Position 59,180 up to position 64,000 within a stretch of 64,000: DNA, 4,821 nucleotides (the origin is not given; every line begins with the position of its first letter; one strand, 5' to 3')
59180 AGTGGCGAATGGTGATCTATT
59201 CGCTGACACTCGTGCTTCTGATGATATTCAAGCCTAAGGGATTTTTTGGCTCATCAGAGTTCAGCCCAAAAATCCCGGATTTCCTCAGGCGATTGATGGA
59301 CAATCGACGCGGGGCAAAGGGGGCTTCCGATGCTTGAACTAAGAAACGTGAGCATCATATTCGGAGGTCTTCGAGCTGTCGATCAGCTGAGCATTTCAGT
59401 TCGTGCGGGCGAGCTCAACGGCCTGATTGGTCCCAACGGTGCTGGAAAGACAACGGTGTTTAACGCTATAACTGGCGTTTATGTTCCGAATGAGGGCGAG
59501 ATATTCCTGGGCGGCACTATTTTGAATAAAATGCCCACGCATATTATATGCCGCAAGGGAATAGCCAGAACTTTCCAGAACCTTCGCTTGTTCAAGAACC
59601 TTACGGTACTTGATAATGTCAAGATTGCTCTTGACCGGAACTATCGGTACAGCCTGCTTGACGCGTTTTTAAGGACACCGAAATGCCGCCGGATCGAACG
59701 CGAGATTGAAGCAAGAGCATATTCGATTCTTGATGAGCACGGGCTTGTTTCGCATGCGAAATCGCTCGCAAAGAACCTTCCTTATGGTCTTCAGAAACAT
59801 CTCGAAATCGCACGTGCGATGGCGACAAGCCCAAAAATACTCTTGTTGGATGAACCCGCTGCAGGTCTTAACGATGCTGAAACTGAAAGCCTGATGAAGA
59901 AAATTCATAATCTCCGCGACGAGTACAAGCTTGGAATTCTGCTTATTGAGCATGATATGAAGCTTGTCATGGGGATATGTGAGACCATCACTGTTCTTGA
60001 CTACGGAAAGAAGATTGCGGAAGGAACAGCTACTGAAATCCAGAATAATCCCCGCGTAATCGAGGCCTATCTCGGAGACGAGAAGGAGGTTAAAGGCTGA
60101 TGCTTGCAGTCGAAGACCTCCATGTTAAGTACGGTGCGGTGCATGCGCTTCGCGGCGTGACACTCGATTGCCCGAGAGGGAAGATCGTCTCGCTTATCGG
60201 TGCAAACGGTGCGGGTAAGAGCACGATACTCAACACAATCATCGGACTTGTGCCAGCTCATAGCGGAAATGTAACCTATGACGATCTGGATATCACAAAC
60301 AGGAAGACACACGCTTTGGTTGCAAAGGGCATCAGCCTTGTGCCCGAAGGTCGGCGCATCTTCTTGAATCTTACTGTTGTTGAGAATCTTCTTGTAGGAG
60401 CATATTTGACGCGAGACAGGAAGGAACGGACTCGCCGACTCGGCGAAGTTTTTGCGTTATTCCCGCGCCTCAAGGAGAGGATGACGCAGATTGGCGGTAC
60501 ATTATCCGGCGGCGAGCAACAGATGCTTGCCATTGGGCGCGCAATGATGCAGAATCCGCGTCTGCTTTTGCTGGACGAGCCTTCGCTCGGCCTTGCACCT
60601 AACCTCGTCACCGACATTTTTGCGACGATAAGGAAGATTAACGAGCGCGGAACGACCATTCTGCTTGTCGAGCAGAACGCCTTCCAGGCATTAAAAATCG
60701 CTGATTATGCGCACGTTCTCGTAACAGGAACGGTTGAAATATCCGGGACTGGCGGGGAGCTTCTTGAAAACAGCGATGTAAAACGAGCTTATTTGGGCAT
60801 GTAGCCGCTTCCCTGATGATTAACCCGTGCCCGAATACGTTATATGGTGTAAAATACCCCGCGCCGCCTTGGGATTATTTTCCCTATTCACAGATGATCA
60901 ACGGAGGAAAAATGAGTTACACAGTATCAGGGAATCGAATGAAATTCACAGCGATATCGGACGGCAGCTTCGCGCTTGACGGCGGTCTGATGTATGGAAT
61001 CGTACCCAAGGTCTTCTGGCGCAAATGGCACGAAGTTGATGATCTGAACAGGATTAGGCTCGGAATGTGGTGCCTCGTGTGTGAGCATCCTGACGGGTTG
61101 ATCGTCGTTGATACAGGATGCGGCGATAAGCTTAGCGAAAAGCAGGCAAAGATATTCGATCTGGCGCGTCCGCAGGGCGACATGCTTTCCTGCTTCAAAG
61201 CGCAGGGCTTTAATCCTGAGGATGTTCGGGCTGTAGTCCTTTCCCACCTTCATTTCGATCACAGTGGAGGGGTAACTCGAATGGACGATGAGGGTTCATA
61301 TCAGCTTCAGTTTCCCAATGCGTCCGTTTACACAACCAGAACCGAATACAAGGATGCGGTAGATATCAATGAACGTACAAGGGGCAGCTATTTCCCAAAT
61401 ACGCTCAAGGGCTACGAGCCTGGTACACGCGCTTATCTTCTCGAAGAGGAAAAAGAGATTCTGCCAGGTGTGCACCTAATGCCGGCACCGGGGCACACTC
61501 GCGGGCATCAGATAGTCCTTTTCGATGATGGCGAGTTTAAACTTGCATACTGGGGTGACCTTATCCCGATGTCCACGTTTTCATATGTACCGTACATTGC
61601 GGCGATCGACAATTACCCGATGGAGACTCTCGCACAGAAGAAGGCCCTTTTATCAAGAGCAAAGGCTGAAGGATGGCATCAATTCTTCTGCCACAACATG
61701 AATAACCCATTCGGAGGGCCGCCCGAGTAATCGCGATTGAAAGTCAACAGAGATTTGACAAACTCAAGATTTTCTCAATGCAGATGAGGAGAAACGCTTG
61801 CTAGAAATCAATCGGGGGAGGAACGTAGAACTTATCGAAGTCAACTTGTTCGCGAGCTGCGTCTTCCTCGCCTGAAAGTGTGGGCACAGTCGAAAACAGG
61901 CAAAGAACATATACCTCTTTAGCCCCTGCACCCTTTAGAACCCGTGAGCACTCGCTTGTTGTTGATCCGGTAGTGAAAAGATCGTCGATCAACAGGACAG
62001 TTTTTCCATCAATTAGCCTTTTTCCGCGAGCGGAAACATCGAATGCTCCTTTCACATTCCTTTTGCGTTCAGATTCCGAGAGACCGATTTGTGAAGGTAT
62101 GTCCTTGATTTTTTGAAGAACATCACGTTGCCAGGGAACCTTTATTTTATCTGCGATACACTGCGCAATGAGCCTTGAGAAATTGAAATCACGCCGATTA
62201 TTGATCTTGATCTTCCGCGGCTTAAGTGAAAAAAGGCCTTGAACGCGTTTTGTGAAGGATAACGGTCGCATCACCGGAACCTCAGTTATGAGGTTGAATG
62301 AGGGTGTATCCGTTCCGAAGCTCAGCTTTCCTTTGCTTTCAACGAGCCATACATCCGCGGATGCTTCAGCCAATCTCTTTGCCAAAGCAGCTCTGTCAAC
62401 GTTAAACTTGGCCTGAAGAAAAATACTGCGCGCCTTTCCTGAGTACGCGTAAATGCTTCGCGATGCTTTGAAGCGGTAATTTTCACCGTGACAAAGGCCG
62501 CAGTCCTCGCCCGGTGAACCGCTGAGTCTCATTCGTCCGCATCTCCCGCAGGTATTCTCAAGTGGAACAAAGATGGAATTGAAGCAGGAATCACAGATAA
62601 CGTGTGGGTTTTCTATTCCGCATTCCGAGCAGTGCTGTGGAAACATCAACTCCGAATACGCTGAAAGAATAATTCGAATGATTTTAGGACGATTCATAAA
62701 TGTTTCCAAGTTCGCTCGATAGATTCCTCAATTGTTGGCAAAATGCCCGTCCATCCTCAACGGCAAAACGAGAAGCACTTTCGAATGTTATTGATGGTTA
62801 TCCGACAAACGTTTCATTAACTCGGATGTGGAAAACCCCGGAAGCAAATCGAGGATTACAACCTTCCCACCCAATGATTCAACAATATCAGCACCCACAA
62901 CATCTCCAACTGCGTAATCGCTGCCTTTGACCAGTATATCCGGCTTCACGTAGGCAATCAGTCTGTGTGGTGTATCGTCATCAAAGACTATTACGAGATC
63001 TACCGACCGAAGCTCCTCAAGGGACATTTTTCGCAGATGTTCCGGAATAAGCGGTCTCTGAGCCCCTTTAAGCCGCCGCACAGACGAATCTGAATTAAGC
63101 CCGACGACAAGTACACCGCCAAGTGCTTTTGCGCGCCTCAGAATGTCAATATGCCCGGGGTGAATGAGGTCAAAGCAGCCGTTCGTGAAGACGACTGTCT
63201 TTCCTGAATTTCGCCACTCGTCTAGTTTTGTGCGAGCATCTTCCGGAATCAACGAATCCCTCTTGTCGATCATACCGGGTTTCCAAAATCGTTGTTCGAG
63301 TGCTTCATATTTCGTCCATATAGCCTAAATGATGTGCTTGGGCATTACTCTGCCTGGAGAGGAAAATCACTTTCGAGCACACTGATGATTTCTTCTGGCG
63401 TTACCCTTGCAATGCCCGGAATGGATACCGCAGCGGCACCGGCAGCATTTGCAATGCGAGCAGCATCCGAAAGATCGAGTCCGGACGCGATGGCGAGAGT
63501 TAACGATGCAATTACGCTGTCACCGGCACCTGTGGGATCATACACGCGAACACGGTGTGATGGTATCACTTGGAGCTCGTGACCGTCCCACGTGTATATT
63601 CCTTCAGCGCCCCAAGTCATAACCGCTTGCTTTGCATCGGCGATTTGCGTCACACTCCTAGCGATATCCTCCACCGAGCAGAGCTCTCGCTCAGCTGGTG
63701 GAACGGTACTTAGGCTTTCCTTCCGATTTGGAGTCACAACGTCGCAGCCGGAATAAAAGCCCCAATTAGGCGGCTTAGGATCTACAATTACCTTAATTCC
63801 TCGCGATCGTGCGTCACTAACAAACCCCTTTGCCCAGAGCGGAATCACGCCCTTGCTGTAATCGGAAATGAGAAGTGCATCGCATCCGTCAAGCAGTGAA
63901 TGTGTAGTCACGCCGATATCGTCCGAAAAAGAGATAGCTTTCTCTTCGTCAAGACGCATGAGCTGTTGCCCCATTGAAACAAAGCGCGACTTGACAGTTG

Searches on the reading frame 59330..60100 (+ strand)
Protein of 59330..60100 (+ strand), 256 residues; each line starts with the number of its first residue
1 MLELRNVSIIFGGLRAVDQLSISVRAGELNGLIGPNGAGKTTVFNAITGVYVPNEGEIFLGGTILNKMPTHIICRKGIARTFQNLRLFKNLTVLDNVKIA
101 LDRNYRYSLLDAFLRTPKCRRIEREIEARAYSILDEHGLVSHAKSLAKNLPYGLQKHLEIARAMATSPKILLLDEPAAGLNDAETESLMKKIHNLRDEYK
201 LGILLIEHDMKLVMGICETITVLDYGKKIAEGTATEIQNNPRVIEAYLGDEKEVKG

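Call 41: search_protein_families(library=pfam, proteins=[window:59330-60100:+], max_evalue=0.001)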
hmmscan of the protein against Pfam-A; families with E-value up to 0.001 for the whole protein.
window:59330-60100:+ (256 aa): 6 families
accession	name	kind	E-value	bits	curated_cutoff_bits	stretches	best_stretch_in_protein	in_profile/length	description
PF00005.33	ABC_tran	-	1.2e-29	104.1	25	1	18-177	2-136/137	ABC transporter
PF12399.14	BCA_ABC_TP_C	-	1.3e-13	50.7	25.5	1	227-251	1-25/27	Branched-chain amino acid ATP-binding cassette transporter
PF13304.12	AAA_21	-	4.1e-06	27.5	27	1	29-48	1-20/304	AAA domain, putative AbiEii toxin, Type IV TA system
PF02463.25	SMC_N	-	3.5e-05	23.8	40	0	27-48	24-45/220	RecF/RecN/SMC N terminal domain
PF13476.12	AAA_23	-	4.4e-05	24.6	27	1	15-48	8-40/201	AAA domain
PF13555.12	AAA_29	-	0.00053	20.1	27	0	29-55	24-50/61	P-loop containing region of AAA domain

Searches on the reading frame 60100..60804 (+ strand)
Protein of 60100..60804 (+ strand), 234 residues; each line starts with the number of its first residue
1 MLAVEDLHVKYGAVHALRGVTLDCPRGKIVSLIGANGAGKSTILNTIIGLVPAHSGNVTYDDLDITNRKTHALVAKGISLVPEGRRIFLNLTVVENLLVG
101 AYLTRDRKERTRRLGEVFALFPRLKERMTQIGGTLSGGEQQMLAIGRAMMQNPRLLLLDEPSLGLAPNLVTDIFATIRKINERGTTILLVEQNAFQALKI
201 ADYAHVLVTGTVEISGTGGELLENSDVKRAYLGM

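Call 41: search_protein_families(library=pfam, proteins=[window:60100-60804:+], max_evalue=0.001)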
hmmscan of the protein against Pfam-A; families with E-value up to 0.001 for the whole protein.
window:60100-60804:+ (234 aa): 3 families
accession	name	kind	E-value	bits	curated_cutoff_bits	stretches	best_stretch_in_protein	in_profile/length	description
PF00005.33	ABC_tran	-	1e-31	110.8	25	1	17-162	1-136/137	ABC transporter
PF13304.12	AAA_21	-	1.1e-07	32.7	27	0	135-189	238-295/304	AAA domain, putative AbiEii toxin, Type IV TA system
PF13555.12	AAA_29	-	0.00015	21.9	27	1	19-53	14-48/61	P-loop containing region of AAA domain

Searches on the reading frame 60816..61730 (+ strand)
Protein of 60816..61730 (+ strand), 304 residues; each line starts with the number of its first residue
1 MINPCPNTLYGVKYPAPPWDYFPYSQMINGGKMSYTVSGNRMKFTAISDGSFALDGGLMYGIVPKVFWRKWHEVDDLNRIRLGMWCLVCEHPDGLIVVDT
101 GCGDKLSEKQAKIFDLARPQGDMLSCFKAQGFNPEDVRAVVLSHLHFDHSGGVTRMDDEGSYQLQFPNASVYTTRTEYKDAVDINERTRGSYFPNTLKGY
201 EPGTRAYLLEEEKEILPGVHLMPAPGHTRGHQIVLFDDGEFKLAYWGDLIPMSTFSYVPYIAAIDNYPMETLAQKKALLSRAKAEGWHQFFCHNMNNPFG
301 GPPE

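Call 41: search_protein_families(library=pfam, proteins=[window:60816-61730:+], max_evalue=0.001)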
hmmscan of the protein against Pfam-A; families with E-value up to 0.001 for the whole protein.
window:60816-61730:+ (304 aa): 2 families
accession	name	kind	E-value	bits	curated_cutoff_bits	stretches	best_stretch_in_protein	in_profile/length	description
PF00753.33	Lactamase_B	-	3e-16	60.4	22.7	1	86-260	8-161/196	Metallo-beta-lactamase superfamily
PF12706.13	Lactamase_B_2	-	0.0007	19.7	27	1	133-164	27-53/200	Beta-lactamase superfamily domain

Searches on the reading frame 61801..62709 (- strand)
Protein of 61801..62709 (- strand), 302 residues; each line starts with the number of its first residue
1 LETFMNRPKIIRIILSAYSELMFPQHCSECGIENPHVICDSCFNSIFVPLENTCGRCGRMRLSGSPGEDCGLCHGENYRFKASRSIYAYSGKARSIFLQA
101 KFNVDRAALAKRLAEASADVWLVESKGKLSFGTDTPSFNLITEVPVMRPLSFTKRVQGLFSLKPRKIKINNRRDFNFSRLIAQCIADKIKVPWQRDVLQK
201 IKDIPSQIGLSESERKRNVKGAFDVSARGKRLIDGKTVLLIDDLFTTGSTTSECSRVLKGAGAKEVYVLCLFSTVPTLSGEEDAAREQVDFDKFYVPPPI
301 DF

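Call 52: search_protein_families(library=pfam, proteins=[window:61801-62709:-], max_evalue=0.001)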
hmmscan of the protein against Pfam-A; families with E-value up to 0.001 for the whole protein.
window:61801-62709:- (302 aa): 2 families
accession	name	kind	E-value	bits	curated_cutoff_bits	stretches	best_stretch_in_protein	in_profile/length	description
PF00156.33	Pribosyltran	-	3.3e-08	33.4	26.3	1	182-299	44-154/158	Phosphoribosyl transferase domain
PF18912.6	DZR_2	-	1.6e-06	28.2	27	1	20-73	3-55/56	Double zinc ribbon domain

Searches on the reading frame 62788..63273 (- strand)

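Call 52: search_protein_families(library=pfam, proteins=[window:62788-63273:-], max_evalue=0.001)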
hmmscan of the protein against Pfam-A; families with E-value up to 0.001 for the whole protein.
window:62788-63273:- (161 aa): 1 family
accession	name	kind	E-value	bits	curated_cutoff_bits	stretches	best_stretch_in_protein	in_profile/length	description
PF01467.32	CTP_transf_like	-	1e-19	71.5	21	1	29-124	1-94/133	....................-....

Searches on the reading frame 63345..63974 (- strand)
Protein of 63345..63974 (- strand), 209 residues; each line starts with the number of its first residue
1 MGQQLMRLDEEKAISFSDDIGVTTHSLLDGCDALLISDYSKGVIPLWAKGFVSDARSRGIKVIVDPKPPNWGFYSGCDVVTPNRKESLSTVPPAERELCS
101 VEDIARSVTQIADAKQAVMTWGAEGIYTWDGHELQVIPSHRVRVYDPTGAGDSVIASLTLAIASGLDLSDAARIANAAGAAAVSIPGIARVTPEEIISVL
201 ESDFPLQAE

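Call 52: search_protein_families(library=pfam, proteins=[window:63345-63974:-], max_evalue=0.001)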
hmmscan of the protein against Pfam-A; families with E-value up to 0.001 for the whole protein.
window:63345-63974:- (209 aa): 2 families
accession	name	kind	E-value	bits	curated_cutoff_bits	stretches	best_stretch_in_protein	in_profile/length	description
PF00294.29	PfkB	-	5.8e-20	72.3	25.8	1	59-189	159-296/302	pfkB family carbohydrate kinase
PF08543.17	Phos_pyr_kin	-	0.00047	20.1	27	1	77-177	120-226/246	Phosphomethylpyrimidine kinase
